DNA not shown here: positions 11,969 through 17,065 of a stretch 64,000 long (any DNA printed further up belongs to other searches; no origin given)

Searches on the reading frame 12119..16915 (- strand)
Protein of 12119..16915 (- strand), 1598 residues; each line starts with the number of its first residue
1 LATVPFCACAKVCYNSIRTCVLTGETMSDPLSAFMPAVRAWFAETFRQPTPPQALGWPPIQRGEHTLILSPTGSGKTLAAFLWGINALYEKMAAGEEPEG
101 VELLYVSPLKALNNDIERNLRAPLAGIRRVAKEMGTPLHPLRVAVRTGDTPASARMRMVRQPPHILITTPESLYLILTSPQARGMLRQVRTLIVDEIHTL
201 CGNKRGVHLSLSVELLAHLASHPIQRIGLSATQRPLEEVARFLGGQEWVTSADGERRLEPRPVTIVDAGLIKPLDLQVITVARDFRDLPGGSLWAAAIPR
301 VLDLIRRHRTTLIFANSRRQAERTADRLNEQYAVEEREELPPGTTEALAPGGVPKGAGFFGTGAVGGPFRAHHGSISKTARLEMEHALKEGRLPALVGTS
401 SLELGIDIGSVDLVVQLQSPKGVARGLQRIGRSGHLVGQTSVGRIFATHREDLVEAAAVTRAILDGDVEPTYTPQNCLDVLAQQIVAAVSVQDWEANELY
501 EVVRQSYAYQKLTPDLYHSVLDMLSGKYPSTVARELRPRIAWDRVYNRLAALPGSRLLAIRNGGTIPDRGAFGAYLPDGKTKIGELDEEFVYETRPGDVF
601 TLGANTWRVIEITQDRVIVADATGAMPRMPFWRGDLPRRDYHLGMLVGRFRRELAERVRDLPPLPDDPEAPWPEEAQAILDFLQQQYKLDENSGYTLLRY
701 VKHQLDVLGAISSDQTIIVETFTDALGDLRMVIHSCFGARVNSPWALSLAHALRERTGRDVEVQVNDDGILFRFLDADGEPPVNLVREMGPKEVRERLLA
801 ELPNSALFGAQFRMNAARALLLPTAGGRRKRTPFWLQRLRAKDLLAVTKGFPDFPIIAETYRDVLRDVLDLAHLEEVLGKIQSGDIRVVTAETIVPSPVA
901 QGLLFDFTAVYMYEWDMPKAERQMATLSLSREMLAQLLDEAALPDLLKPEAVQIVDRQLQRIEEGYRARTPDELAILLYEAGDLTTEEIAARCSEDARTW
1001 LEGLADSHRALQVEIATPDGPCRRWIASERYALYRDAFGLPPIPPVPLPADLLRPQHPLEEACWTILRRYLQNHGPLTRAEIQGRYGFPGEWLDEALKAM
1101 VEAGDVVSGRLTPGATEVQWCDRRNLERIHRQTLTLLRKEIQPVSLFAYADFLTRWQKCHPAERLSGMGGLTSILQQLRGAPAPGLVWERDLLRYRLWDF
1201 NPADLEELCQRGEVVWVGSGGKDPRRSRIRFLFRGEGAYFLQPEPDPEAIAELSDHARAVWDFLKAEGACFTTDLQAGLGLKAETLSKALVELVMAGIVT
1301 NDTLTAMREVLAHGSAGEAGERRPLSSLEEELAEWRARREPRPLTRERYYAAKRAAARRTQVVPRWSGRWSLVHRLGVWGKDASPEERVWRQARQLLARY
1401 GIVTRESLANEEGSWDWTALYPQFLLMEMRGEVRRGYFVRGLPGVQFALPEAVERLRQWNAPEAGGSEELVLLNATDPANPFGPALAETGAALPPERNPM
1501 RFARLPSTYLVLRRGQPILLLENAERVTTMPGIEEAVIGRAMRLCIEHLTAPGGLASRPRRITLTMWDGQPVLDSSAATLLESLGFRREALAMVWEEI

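Call 54: search_protein_families(library=pfam, proteins=[window:12119-16915:-], max_evalue=0.0001)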
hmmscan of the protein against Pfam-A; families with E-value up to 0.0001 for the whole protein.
window:12119-16915:- (1598 aa): 8 families
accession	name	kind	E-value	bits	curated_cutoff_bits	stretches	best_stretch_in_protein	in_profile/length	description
PF08494.16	DEAD_assoc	-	2.3e-50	171.5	23.5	1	711-900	1-191/191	DEAD/H associated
PF19306.5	WH_Lhr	-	6.6e-44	149.7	27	1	462-627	2-166/168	Large helicase-related protein, winged helix domain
PF23234.1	WH4_Lhr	-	5.7e-30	103.2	27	1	1383-1464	2-83/87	Large helicase-related protein, winged-helix domain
PF00270.35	DEAD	-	1.4e-27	96.9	26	1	50-234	1-161/167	DEAD/DEAH box helicase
PF00271.37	Helicase_C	-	1.8e-13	51.2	23.5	1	368-434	41-107/110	Helicase conserved C-terminal domain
PF23235.1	WH3_Lhr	-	4.6e-10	40.1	27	1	1148-1221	5-77/95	Large helicase-related protein, winged-helix domain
PF23236.1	WH2_Lhr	-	8.5e-10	39.6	27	1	946-1053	2-103/105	Large helicase-related protein, winged-helix domain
PF06224.18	AlkZ-like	-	9.2e-09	35.8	25.9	1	960-1123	78-229/329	DNA glycosylase AlkZ-like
